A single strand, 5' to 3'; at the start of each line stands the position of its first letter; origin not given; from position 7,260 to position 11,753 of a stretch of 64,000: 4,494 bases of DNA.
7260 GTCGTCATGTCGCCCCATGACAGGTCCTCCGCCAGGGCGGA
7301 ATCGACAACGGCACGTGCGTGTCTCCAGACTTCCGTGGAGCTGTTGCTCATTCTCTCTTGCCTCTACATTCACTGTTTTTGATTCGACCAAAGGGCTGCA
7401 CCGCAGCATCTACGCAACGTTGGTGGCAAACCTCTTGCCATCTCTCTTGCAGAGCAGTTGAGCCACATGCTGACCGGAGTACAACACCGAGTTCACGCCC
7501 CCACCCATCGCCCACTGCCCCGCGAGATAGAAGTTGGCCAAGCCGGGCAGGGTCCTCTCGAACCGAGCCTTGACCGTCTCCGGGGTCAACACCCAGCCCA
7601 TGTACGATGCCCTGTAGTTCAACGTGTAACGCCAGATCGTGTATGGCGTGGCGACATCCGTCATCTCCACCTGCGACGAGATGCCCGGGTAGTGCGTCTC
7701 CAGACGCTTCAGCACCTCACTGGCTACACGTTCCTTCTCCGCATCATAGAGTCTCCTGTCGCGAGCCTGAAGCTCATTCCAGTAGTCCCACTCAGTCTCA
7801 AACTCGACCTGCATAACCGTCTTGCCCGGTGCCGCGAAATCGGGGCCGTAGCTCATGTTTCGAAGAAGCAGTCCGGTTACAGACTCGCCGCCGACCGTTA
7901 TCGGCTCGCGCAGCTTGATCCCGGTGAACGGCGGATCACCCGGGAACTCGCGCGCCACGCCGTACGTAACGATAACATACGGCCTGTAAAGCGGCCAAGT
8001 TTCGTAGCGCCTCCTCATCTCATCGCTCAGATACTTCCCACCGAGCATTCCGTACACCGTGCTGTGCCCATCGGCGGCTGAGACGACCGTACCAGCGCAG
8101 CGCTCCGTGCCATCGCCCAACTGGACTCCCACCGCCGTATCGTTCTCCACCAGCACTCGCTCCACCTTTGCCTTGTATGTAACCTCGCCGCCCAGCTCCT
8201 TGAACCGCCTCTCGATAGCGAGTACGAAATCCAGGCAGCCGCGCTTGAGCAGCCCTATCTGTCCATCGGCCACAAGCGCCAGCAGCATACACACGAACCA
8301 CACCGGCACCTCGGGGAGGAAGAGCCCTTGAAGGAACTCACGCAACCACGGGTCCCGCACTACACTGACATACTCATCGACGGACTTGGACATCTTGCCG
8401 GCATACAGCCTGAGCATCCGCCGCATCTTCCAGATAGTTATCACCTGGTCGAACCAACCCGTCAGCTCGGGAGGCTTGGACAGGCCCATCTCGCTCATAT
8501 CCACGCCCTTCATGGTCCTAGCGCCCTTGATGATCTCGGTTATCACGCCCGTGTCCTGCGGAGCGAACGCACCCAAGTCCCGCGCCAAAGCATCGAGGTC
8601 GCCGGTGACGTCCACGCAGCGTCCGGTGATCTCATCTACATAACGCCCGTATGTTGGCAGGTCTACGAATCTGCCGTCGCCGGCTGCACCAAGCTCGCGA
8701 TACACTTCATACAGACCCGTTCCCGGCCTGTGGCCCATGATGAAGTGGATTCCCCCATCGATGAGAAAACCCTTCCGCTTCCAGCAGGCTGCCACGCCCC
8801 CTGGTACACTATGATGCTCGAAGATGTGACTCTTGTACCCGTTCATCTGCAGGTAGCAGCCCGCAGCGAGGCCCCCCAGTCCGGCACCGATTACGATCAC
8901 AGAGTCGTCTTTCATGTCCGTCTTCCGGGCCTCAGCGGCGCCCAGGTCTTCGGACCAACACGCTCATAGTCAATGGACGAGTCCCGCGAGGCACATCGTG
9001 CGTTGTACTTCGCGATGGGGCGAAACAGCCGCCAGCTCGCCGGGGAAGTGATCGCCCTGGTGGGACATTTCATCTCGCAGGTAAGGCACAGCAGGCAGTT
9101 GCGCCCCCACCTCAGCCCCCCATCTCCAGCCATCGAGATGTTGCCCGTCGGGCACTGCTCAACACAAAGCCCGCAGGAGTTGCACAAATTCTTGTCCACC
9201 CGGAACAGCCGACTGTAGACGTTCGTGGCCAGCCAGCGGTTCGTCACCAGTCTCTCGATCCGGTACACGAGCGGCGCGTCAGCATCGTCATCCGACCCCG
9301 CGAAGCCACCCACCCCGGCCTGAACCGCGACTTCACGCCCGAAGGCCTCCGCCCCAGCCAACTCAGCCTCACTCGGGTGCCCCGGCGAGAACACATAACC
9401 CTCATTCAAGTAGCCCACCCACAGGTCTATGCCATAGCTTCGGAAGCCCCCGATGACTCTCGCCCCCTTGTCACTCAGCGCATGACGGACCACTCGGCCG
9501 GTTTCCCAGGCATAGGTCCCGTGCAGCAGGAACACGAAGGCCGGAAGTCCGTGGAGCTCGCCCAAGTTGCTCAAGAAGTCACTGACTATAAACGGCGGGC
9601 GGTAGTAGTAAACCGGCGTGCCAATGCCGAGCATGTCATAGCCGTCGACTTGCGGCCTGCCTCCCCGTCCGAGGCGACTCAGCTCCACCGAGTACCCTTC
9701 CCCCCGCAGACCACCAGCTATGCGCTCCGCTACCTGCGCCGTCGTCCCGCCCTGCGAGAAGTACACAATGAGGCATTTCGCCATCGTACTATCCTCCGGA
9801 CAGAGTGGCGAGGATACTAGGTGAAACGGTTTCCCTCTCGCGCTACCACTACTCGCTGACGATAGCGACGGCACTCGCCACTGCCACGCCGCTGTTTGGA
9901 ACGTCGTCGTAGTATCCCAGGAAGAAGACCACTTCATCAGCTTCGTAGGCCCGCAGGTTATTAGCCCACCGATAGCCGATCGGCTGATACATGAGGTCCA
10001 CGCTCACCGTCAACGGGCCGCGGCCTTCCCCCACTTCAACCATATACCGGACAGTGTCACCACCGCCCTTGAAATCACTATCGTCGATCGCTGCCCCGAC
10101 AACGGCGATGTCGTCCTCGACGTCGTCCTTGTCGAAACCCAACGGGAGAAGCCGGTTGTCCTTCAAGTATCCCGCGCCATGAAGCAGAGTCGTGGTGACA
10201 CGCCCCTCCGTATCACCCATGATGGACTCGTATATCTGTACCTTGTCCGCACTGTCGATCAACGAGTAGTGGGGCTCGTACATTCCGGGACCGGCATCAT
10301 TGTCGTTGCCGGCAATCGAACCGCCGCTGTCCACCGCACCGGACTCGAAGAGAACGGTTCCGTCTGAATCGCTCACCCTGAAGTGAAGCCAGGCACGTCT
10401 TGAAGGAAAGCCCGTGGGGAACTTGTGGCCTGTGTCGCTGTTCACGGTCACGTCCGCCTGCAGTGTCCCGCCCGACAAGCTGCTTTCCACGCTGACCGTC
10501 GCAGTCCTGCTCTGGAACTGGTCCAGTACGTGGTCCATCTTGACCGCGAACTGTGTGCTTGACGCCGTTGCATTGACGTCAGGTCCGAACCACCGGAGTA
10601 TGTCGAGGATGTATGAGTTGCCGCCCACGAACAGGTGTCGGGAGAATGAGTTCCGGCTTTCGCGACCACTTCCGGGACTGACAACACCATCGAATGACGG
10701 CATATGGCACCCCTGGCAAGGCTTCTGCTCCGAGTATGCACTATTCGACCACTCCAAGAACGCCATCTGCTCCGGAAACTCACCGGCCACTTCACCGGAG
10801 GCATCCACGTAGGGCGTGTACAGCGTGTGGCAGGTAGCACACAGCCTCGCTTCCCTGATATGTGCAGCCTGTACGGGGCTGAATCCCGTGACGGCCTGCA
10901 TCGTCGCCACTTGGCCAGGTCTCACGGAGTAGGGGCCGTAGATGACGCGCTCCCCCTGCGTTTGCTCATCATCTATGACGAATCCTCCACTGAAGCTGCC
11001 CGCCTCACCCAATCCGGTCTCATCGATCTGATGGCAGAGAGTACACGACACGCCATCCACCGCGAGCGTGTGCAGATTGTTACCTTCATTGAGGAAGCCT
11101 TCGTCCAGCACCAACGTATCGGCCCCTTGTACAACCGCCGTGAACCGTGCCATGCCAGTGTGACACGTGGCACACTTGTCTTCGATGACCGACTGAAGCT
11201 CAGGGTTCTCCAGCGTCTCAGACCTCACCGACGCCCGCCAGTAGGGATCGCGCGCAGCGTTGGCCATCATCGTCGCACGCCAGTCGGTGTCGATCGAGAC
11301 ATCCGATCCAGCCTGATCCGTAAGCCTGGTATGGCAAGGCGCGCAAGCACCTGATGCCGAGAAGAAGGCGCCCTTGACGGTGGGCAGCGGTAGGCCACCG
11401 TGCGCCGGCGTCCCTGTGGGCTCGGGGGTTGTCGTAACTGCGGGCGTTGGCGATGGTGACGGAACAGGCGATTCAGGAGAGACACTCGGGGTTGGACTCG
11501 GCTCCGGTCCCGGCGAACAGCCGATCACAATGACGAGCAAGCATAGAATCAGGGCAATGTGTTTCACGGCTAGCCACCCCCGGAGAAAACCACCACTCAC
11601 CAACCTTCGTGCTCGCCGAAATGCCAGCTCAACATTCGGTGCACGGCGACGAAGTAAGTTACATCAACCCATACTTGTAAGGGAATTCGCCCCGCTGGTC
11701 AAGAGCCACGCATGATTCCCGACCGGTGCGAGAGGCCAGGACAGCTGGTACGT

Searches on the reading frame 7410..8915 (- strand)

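Call 44: search_protein_families(library=pfam, proteins=[window:7410-8915:-], max_evalue=0.0001)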
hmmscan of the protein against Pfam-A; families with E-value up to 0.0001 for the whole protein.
window:7410-8915:- (501 aa): 3 families
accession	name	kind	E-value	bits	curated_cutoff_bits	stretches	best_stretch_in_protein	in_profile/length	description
PF01593.30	Amino_oxidase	-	8e-18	65.4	19.8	1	13-488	1-442/443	Flavin containing amine oxidoreductase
PF13450.12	NAD_binding_8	-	4.1e-14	53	21.9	1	8-75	1-68/68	NAD(P)-binding Rossmann-like domain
PF01266.30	DAO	-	2.2e-05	24.6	27.9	0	229-317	150-231/353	FAD dependent oxidoreductase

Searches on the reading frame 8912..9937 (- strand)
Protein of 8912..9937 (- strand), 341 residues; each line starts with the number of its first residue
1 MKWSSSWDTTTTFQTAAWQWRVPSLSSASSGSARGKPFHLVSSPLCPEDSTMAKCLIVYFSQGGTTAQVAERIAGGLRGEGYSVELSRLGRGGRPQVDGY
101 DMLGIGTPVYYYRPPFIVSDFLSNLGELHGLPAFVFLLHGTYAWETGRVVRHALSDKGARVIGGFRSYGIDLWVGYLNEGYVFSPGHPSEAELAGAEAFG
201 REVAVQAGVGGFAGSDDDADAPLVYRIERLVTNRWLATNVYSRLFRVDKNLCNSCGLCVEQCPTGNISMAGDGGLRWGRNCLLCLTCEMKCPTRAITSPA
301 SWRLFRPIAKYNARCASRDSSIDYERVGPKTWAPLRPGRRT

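Call 43: search_protein_families(library=pfam, proteins=[window:8912-9937:-], max_evalue=0.0001)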
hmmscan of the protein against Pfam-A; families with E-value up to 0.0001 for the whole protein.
window:8912-9937:- (341 aa): 7 families
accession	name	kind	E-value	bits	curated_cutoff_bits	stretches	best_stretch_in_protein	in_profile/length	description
PF00037.32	Fer4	-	6.2e-11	42.1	21.1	1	246-267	2-23/24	4Fe-4S binding domain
PF12724.12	Flavodoxin_5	-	2.3e-10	41.4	27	1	56-153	1-99/145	Flavodoxin domain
PF12837.12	Fer4_6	-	3e-08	33.7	25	1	245-267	2-24/24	4Fe-4S binding domain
PF13484.11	Fer4_16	-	2e-07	32.1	30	0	252-269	2-19/66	4Fe-4S double cluster binding domain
PF13187.11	Fer4_9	-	3.3e-06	27.5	27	1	252-296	2-52/52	4Fe-4S dicluster domain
PF14697.11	Fer4_21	-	3.1e-05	24.5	35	0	243-269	32-59/59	4Fe-4S dicluster domain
PF12838.12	Fer4_7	-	5.2e-05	24.1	27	0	252-295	2-52/52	4Fe-4S dicluster domain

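Call 46: search_protein_families(library=ncbifam, proteins=[window:8912-9937:-], max_evalue=0.001)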
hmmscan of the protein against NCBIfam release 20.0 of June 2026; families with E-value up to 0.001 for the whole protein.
window:8912-9937:- (341 aa): 34 families (the best 25 are shown)
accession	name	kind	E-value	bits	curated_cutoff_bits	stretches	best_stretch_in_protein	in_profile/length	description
NF038196.1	ferrodoxin_EFR1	subfamily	2.6e-29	103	75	1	57-297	1-230/242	EFR1 family ferrodoxin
TIGR01971.1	NuoI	subfamily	1.3e-07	31.3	113.05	1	238-270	69-101/121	NADH-quinone oxidoreductase, chain I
NF058577.1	FdxA_fam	equivalog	1.8e-07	31.2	65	0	245-265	31-51/52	4Fe-4S ferredoxin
NF004537.0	PRK05888.1-3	equivalog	4.2e-07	29.7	163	1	219-271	82-134/204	NADH-quinone oxidoreductase subunit NuoI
NF043039.1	HgcAB_like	equivalog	1.5e-06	28.1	285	1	238-296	288-349/350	HgcAB-like fusion protein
TIGR02700.1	flavo_MJ0208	hypoth_equivalog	1.6e-06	27.6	251.35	1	245-300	143-198/234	dihydromethanopterin reductase (acceptor)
NF005501.0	PRK07116.1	subfamily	1.7e-06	27.5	198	0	52-84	3-35/161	flavodoxin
TIGR04041.1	activase_YjjW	hypoth_equivalog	5.7e-06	26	250.2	1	250-296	41-87/276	YjjW family glycine radical enzyme activase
NF040770.1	hetero_SS_HdrA2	exception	6.3e-06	24.6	1100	1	245-297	572-624/777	CoB-CoM heterodisulfide reductase HdrA2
NF040864.1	HgcB_ferredoxin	equivalog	8.9e-06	25.5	99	1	246-297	10-62/93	mercury methylation ferredoxin HgcB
NF004536.0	PRK05888.1-1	equivalog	9.2e-06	25.1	212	1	239-272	86-119/180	NADH-quinone oxidoreductase subunit NuoI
NF006221.0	PRK08348.1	subfamily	1.2e-05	25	124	1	247-300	41-96/136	NADH-plastoquinone oxidoreductase subunit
NF007205.0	PRK09626.1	equivalog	1.3e-05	25.2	93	1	247-297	14-72/105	2-oxoglutarate-acceptor oxidoreductase subunit OorD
NF041836.1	rnfB_Methano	equivalog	1.4e-05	24.6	445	1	243-270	164-191/265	Rnf electron transport complex subunit RnfB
NF045874.1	Vhu_polyferre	exception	1.4e-05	24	600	1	245-296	191-243/381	F420-non-reducing hydrogenase associated-polyferredoxin VhuB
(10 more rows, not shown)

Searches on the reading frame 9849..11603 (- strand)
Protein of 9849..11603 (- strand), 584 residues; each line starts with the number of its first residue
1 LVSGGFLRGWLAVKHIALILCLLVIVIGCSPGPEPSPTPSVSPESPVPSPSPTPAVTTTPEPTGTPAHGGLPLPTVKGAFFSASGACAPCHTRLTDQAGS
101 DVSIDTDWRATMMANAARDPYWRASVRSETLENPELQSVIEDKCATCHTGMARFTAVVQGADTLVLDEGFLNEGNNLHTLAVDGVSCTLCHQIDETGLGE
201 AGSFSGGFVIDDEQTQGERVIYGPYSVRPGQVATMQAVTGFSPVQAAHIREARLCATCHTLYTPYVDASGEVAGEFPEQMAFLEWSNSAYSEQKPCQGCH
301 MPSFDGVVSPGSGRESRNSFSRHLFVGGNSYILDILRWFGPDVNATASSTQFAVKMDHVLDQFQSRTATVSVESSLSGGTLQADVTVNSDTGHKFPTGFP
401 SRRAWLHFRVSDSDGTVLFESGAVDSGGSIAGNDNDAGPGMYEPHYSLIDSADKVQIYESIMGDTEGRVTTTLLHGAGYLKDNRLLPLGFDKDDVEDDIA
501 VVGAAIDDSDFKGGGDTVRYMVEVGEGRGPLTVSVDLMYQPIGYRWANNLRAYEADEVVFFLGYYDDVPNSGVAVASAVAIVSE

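Call 44: search_protein_families(library=pfam, proteins=[window:9849-11603:-], max_evalue=0.0001)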
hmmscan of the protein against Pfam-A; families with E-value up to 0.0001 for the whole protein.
window:9849-11603:- (584 aa): 3 families
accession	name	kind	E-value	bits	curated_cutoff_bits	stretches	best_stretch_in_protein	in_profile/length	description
PF22113.1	Mtrc-MtrF_II-IV_dom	-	1.3e-06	28.5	30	0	82-194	79-166/176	Outer membrane cytochrome MtrC/MtrF-like, domains II/IV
PF14522.11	Cytochrome_C7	-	1.9e-06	28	24.8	0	84-192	13-67/67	Cytochrome c7 and related cytochrome c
PF14537.11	Cytochrom_c3_2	-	5.4e-05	24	25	0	137-193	22-66/79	Cytochrome c3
